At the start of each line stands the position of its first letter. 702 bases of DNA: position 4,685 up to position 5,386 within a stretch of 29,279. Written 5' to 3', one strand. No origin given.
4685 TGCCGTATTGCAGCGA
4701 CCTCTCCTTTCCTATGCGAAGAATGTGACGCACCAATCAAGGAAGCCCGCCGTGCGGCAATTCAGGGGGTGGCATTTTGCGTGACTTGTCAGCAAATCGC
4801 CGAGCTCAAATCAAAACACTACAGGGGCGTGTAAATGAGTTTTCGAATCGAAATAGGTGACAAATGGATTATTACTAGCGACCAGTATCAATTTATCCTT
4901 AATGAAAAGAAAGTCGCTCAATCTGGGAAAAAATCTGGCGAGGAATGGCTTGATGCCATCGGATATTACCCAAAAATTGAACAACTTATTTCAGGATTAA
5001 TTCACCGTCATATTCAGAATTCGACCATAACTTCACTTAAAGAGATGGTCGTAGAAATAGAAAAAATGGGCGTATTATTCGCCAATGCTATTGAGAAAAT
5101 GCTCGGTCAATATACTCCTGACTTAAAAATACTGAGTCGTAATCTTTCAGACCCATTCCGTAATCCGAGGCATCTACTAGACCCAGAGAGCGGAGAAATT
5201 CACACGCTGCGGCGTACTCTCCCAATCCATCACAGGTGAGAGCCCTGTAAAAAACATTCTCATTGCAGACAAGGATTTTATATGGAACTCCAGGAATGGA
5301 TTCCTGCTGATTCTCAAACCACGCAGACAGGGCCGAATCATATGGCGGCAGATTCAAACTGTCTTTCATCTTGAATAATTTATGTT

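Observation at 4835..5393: AT-rich island before gene A containing two convergent ORFs that overlap by about 150 bp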

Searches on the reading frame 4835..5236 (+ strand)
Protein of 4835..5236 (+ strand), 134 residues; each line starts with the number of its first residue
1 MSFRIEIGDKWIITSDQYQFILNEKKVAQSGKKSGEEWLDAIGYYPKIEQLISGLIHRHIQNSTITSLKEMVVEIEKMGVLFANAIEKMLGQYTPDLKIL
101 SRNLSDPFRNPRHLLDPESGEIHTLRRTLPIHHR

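Call 4: search_protein_families(library=pfam, proteins=[window:4835-5236:+], max_evalue=1)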
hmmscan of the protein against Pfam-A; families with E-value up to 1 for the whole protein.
window:4835-5236:+ (134 aa): 1 family
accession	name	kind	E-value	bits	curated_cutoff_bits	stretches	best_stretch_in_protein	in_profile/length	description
PF17399.7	DUF5405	-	5.2e-17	62.5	21.6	1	5-88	1-86/88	Domain of unknown function (DUF5405)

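Call 5: search_protein_families(library=phrogs, proteins=[window:4835-5236:+], max_evalue=1)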
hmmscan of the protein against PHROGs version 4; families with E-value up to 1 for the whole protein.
window:4835-5236:+ (134 aa): 7 families
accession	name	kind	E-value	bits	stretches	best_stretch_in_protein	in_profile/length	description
phrog_33705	-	unknown function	2.8e-39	135.3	1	1-86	1-86/157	-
phrog_154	-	DNA, RNA and nucleotide metabolism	8.9e-35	120.2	1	1-92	4-95/112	replication initiation protein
phrog_3237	-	unknown function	0.018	16.3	1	10-90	48-126/129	-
phrog_33121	-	unknown function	0.041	15.2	1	96-111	34-49/50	-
phrog_3052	-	unknown function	0.17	13.3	1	13-85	8-73/99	-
phrog_24673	-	DNA, RNA and nucleotide metabolism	0.2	12.5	1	3-64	122-183/234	restriction enzyme III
phrog_265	-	DNA, RNA and nucleotide metabolism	0.28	12.6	1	31-89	31-93/99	replication initiation protein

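Call 49: search_protein_families(library=padloc, proteins=[window:4835-5236:+], max_evalue=1)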
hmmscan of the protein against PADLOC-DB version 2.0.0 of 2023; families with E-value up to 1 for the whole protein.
window:4835-5236:+ (134 aa): 0 families
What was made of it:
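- Closest known: P2 accessory/exclusion genes. Different: It matches no PADLOC model (call 49).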

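Call 50: search_protein_families(library=ncbifam, proteins=[window:4835-5236:+], max_evalue=1)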
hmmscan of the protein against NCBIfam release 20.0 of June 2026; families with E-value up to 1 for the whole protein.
window:4835-5236:+ (134 aa): 0 families
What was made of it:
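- On Type II toxin-antitoxin module: No TA or defence family hit in Pfam, PADLOC or NCBIfam (calls 4, 49, 50).
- Tried and rejected: PADLOC and NCBIfam: no hit for either protein (calls 49, 50).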

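Call 53: find_homologous_proteins(query=window:4835-5236:+)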
Query window:4835-5236:+ (134 aa): 304 proteins with E <= 0.001 among 328 candidates; the best 120 are listed.
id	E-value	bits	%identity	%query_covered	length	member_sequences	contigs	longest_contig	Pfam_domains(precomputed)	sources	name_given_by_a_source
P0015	8.6e-83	293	99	100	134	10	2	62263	PF17399.8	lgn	-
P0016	6.2e-61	222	77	99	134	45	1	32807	PF17399.8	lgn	-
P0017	2.1e-36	143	74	66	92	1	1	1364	PF17399.8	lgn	-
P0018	3.7e-36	142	75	65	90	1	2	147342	PF17399.8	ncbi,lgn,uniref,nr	ncbi:DUF5405 family protein [Salmonella enterica]|uniref:DUF5405 family protein n=1 Tax=Salmonella e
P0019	5.5e-36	141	75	66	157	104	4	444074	PF24187.2,PF17399.8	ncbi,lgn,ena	-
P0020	6.6e-36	141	76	65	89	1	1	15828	PF17399.8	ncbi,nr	ncbi:DUF5405 family protein [Escherichia coli]|nr:hypothetical protein [Escherichia coli]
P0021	8.3e-36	141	74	66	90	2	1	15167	PF17399.8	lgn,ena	-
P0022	1.0e-35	140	74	64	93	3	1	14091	PF17399.8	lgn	-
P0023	1.1e-35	140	75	65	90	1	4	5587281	PF17399.8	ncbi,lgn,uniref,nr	ncbi:TPA: DUF5405 family protein [Klebsiella pneumoniae]|uniref:DUF5405 family protein n=1 Tax=Klebs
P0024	1.2e-35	140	75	65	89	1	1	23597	PF17399.8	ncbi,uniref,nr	ncbi:DUF5405 family protein [Klebsiella pneumoniae]|uniref:DUF5405 family protein n=1 Tax=Klebsiella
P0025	1.5e-35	140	73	66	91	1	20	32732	PF17399.8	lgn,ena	-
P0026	1.6e-35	140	75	63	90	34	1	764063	PF17399.8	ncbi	ncbi:DUF5405 family protein [Klebsiella aerogenes]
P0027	1.6e-35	140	71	74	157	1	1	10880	PF24187.2,PF17399.8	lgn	-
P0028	1.6e-35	140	71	74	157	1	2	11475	PF24187.2,PF17399.8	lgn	-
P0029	1.7e-35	140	75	65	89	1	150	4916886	PF17399.8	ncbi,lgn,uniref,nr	ncbi:hypothetical protein E1K66_16590 [Salmonella enterica subsp. enterica serovar Weltevreden]|unir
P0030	1.7e-35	140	76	65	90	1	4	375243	PF17399.8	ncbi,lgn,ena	ncbi:DUF5405 family protein [Klebsiella grimontii]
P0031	1.8e-35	140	71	74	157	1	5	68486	PF24187.2,PF17399.8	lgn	-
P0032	1.9e-35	140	68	75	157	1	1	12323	PF24187.2,PF17399.8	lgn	-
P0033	2.4e-35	139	74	65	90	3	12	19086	PF17399.8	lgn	-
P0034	2.5e-35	139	74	65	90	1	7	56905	PF17399.8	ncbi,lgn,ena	ncbi:TPA: DUF5405 family protein [Escherichia coli]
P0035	2.5e-35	139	73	64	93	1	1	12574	PF17399.8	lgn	-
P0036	2.6e-35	139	76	62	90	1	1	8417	PF17399.8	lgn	-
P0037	3.0e-35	139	74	65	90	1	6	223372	PF17399.8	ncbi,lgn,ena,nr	ncbi:TPA: DUF5405 family protein [Klebsiella pneumoniae]|nr:DUF5405 family protein [Klebsiella pneum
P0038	3.1e-35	139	76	65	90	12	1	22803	PF17399.8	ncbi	ncbi:TPA: DUF5405 family protein [Klebsiella pneumoniae]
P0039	3.3e-35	139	76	63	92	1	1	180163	PF17399.8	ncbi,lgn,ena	ncbi:DUF5405 family protein [Klebsiella spallanzanii]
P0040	3.5e-35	139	77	64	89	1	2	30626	PF17399.8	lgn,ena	-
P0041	3.7e-35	139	72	66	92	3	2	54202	PF17399.8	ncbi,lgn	ncbi:TPA: DUF5405 family protein [Klebsiella michiganensis]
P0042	4.3e-35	138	75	65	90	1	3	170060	PF17399.8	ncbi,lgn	ncbi:TPA: DUF5405 family protein [Citrobacter freundii]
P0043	4.8e-35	138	70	74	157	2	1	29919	PF24187.2,PF17399.8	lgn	-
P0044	4.9e-35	138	72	64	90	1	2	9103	PF17399.8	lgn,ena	-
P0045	6.0e-35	138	74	65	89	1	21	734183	PF17399.8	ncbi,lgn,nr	ncbi:hypothetical protein BZQ97_01730 [Salmonella enterica subsp. enterica serovar Anecho]|nr:hypoth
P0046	6.9e-35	138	75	65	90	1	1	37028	PF17399.8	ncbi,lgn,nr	ncbi:TPA: DUF5405 family protein [Klebsiella quasipneumoniae subsp. quasipneumoniae]|nr:DUF5405 fami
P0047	7.2e-35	138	70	66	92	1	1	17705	PF17399.8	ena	-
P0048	7.4e-35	138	72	66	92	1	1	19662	PF17399.8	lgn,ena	-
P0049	7.5e-35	138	74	65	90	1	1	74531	PF17399.8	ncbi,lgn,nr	ncbi:TPA: hypothetical protein JDL67_003804 [Salmonella enterica subsp. salamae]|nr:hypothetical pro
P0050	7.8e-35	138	76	64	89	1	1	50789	PF17399.8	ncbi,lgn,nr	ncbi:TPA: hypothetical protein H2W85_004200 [Salmonella enterica]|nr:hypothetical protein [Salmonell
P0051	8.4e-35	137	74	65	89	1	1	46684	PF17399.8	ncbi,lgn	-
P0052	8.5e-35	137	72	65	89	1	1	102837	PF17399.8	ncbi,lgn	ncbi:TPA: DUF5405 family protein [Salmonella enterica subsp. enterica]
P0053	8.9e-35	137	72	65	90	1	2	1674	PF17399.8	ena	-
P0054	9.0e-35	137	72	65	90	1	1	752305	PF17399.8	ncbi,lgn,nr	ncbi:TPA: DUF5405 family protein [Salmonella enterica]|nr:DUF5405 family protein [Salmonella enteric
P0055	9.0e-35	137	72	65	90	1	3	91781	PF17399.8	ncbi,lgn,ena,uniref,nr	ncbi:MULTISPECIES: DUF5405 family protein [Enterobacter]|uniref:DUF5405 family protein n=1 Tax=Enter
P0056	1.0e-34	137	74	65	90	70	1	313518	PF17399.8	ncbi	ncbi:DUF5405 family protein [Klebsiella pneumoniae]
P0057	1.1e-34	137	74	65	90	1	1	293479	PF17399.8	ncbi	ncbi:TPA: DUF5405 family protein [Enterobacter cancerogenus]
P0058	1.1e-34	137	74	64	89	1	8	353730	PF17399.8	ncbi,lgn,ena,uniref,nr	ncbi:TPA: hypothetical protein MHL43_06775 [Klebsiella pneumoniae]|uniref:DUF5405 domain-containing 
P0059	1.1e-34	137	76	64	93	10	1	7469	PF17399.8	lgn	-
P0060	1.1e-34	137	78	63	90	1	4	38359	PF17399.8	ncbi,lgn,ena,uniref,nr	ncbi:DUF5405 family protein [Klebsiella quasipneumoniae]|uniref:DUF5405 family protein n=1 Tax=Klebs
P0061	1.2e-34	137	74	65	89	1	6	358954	PF17399.8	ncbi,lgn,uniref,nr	ncbi:hypothetical protein FHK17_18985 [Salmonella enterica]|uniref:DUF5405 family protein n=1 Tax=Sa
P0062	1.2e-34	137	75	63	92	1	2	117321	PF17399.8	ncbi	ncbi:TPA: DUF5405 family protein [Citrobacter braakii]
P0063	1.2e-34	137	74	65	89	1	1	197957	PF17399.8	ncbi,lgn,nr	ncbi:DUF5405 family protein [Salmonella enterica subsp. enterica]|nr:DUF5405 family protein [Salmone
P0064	1.3e-34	137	75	62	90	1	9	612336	PF17399.8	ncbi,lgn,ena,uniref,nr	ncbi:TPA: hypothetical protein MIH81_07415 [Klebsiella pneumoniae]|uniref:DUF5405 family protein n=1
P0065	1.4e-34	137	78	60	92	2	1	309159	PF17399.8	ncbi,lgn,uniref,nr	ncbi:DUF5405 family protein [Scandinavium sp. H11S7]|uniref:DUF5405 family protein n=1 Tax=Scandinav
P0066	1.5e-34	137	74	65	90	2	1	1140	PF17399.8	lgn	-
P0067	1.5e-34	137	74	65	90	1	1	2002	PF17399.8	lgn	-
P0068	1.6e-34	137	75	65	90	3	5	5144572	PF17399.8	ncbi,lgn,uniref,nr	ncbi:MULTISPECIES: DUF5405 family protein [unclassified Enterobacter cloacae complex]|uniref:DUF5405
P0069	1.6e-34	137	71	65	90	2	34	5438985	PF17399.8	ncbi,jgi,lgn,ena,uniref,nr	ncbi:DUF5405 family protein [Klebsiella pneumoniae]|jgi:hypothetical protein|uniref:DUF5405 family p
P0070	1.6e-34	137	75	63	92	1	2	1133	PF17399.8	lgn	-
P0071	1.7e-34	136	74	65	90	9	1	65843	PF17399.8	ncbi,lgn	ncbi:TPA: DUF5405 family protein [Enterobacter ludwigii]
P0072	1.8e-34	136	74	65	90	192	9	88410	PF17399.8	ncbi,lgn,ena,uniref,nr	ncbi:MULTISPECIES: DUF5405 family protein [Klebsiella pneumoniae complex]|uniref:DUF5405 domain-cont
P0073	1.8e-34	136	75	62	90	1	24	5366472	PF17399.8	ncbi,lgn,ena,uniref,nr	ncbi:DUF5405 family protein [Klebsiella pneumoniae]|uniref:DUF5405 family protein n=1 Tax=Klebsiella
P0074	1.8e-34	136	75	62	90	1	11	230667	PF17399.8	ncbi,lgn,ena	ncbi:DUF5405 family protein [Klebsiella pneumoniae]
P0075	2.0e-34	136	71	65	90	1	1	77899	PF17399.8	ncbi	ncbi:DUF5405 family protein [Cronobacter malonaticus]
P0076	2.1e-34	136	75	63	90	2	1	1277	PF17399.8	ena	-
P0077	2.1e-34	136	73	64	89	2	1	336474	PF17399.8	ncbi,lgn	-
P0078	2.1e-34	136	72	65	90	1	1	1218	PF17399.8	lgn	-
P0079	2.4e-34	136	74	65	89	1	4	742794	PF17399.8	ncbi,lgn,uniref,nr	ncbi:TPA: DUF5405 family protein [Salmonella enterica subsp. enterica serovar Durban]|uniref:DUF5405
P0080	2.5e-34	136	73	64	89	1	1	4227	PF17399.8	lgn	-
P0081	2.5e-34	136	73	66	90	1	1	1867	PF17399.8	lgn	-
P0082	2.7e-34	136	80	59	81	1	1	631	PF17399.8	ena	-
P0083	3.1e-34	136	75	62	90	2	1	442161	PF17399.8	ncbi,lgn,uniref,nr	ncbi:DUF5405 family protein [Klebsiella aerogenes]|uniref:DUF5405 family protein n=1 Tax=Klebsiella 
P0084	3.3e-34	136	74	64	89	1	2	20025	PF17399.8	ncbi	ncbi:TPA: DUF5405 family protein [Salmonella enterica subsp. enterica serovar Nagoya]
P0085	3.3e-34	136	72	65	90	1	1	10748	PF17399.8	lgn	-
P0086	3.5e-34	135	75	62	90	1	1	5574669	PF17399.8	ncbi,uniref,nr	ncbi:Uncharacterised protein [Raoultella terrigena]|uniref:DUF5405 family protein n=1 Tax=Raoultella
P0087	3.6e-34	135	74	64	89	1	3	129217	PF17399.8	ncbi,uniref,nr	ncbi:DUF5405 family protein [Citrobacter freundii]|uniref:DUF5405 family protein n=1 Tax=Citrobacter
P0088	3.8e-34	135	73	66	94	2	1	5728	PF17399.8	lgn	-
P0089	4.2e-34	135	69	66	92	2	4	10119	PF17399.8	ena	-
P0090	4.3e-34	135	70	65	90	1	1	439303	PF17399.8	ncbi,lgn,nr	ncbi:TPA: DUF5405 family protein [Klebsiella aerogenes]|nr:DUF5405 family protein [Klebsiella aeroge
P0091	4.4e-34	135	76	64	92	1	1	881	PF17399.8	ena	-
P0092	4.7e-34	135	70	66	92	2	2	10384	PF17399.8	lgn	-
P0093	4.8e-34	135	75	63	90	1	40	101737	PF17399.8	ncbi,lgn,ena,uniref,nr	ncbi:TPA: DUF5405 family protein [Escherichia coli]|uniref:DUF5405 family protein n=1 Tax=Escherichi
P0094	4.9e-34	135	73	64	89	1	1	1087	PF17399.8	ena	-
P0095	5.0e-34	135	74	66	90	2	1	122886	PF17399.8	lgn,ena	-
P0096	5.1e-34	135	80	59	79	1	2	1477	PF17399.8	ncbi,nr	ncbi:TPA: DUF5405 family protein, partial [Klebsiella pneumoniae]|nr:DUF5405 family protein [Klebsie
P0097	5.2e-34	135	72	65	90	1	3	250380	PF17399.8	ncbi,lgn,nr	ncbi:TPA: hypothetical protein MEW06_001540 [Klebsiella pneumoniae]|nr:hypothetical protein [Klebsie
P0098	5.5e-34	135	73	64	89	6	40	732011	PF17399.8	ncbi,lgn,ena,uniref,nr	ncbi:Uncharacterised protein [Klebsiella pneumoniae]|uniref:DUF5405 family protein n=1 Tax=Klebsiell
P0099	5.6e-34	135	72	65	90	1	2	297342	PF17399.8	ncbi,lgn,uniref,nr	ncbi:DUF5405 family protein [Klebsiella michiganensis]|uniref:DUF5405 family protein n=1 Tax=Klebsie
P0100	5.6e-34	135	72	65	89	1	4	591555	PF17399.8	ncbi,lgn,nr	ncbi:TPA: hypothetical protein JDJ49_000669 [Salmonella enterica]|nr:hypothetical protein [Salmonell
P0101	5.6e-34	135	74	65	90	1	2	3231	PF17399.8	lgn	-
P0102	5.7e-34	135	74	65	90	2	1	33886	PF17399.8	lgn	-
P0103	6.3e-34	135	72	65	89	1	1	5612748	PF17399.8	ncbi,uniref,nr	ncbi:DUF5405 family protein [Klebsiella variicola]|uniref:DUF5405 family protein n=1 Tax=Klebsiella 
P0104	6.4e-34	135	71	65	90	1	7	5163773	PF17399.8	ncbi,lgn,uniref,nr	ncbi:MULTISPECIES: DUF5405 family protein [unclassified Citrobacter]|uniref:DUF5405 family protein n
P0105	6.6e-34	135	71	63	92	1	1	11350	PF17399.8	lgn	-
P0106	7.1e-34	134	74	65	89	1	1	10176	PF17399.8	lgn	-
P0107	7.7e-34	134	73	64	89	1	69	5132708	PF17399.8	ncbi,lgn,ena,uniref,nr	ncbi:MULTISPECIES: DUF5405 family protein [Enterobacteriaceae]|uniref:DUF5405 family protein n=1 Tax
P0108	7.7e-34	134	75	62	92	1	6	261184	PF17399.8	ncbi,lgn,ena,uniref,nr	ncbi:DUF5405 family protein [Klebsiella oxytoca]|uniref:DUF5405 family protein n=1 Tax=Klebsiella ox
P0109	7.7e-34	134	73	64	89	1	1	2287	PF17399.8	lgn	-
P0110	7.8e-34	134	70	66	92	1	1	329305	PF17399.8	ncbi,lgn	ncbi:TPA: DUF5405 family protein [Klebsiella pneumoniae]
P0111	8.9e-34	134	70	65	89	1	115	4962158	PF17399.8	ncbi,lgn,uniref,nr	ncbi:hypothetical protein EFH79_15280 [Salmonella enterica]|uniref:DUF5405 domain-containing protein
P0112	9.1e-34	134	72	65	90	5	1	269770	PF17399.8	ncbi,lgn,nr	ncbi:TPA: hypothetical protein JG946_002217 [Enterobacter hormaechei subsp. steigerwaltii]|nr:hypoth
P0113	1.0e-33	134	71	65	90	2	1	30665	PF17399.8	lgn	-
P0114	1.0e-33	134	72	65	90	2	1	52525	PF17399.8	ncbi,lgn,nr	ncbi:DUF5405 family protein [Enterobacter hormaechei]|nr:DUF5405 family protein [Enterobacter hormae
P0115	1.1e-33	134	67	74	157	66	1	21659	PF24187.2,PF17399.8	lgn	-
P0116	1.1e-33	134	68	67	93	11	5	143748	PF17399.8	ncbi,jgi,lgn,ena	-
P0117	1.1e-33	134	74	65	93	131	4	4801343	PF17399.8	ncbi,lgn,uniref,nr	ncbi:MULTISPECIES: DUF5405 family protein [Enterobacteriaceae]|uniref:DUF5405 family protein n=1 Tax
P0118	1.1e-33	134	71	65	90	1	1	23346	PF17399.8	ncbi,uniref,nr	ncbi:DUF5405 family protein [Escherichia coli]|uniref:DUF5405 family protein n=1 Tax=Escherichia col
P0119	1.2e-33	134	69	66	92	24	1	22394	PF17399.8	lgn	-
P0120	1.2e-33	134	70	65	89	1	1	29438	PF17399.8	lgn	-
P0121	1.3e-33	134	70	65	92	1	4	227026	PF17399.8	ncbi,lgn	ncbi:DUF5405 family protein [Citrobacter amalonaticus]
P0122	1.4e-33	134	71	65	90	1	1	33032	PF17399.8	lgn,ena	-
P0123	1.5e-33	133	73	64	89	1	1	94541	PF17399.8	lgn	-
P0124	1.5e-33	133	72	64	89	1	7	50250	PF17399.8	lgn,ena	-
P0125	1.5e-33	133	77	60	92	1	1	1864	PF17399.8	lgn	-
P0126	1.6e-33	133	67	66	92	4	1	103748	PF17399.8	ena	-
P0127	1.7e-33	133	73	64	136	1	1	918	PF17399.8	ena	-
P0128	1.8e-33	133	69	66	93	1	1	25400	PF17399.8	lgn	-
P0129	1.9e-33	133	71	64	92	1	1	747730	PF17399.8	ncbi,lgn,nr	ncbi:TPA: hypothetical protein MBF30_001362 [Klebsiella aerogenes]|nr:hypothetical protein [Klebsiel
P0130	2.1e-33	133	72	64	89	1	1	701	PF17399.8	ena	-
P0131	2.1e-33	133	72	65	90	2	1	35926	PF17399.8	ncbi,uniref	ncbi:DUF5405 family protein [Escherichia coli]|uniref:DUF5405 family protein n=1 Tax=Escherichia col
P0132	2.1e-33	133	74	65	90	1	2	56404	PF17399.8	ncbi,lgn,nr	ncbi:hypothetical protein CI296_003651 [Escherichia coli]|nr:hypothetical protein [Escherichia coli]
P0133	2.2e-33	133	76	63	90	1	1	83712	PF17399.8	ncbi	-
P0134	2.2e-33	133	75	63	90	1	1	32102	PF17399.8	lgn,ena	-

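Call 55: find_encoding_contigs(protein=P0016, flank=3000, max_places=2)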
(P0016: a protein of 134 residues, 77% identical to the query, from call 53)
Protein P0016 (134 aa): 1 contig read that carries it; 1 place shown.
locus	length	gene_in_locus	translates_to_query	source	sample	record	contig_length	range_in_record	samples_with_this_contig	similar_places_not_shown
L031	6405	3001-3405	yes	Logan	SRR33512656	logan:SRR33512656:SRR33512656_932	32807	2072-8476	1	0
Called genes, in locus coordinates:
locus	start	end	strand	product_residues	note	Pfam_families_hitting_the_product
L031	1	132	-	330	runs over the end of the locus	PF24624:Int_N, PF00589:Phage_integrase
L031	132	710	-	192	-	PF07022:Phage_CI_repr, PF16452:Phage_CI_C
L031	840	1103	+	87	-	-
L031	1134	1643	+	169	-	PF06892:Phage_CP76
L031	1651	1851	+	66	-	PF10893:Phage_186_Fil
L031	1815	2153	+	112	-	PF17282:DUF5347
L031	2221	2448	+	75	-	PF10809:DUF2732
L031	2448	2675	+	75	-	PF01258:zf-dskA_traR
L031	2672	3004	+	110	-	-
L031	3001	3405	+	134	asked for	PF17399:DUF5405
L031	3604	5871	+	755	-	PF05840:Phage_GPA, PF23343:REP_ORF2-G2P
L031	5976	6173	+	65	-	-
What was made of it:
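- Some gene callers omit it, for example in L031 (call 55).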
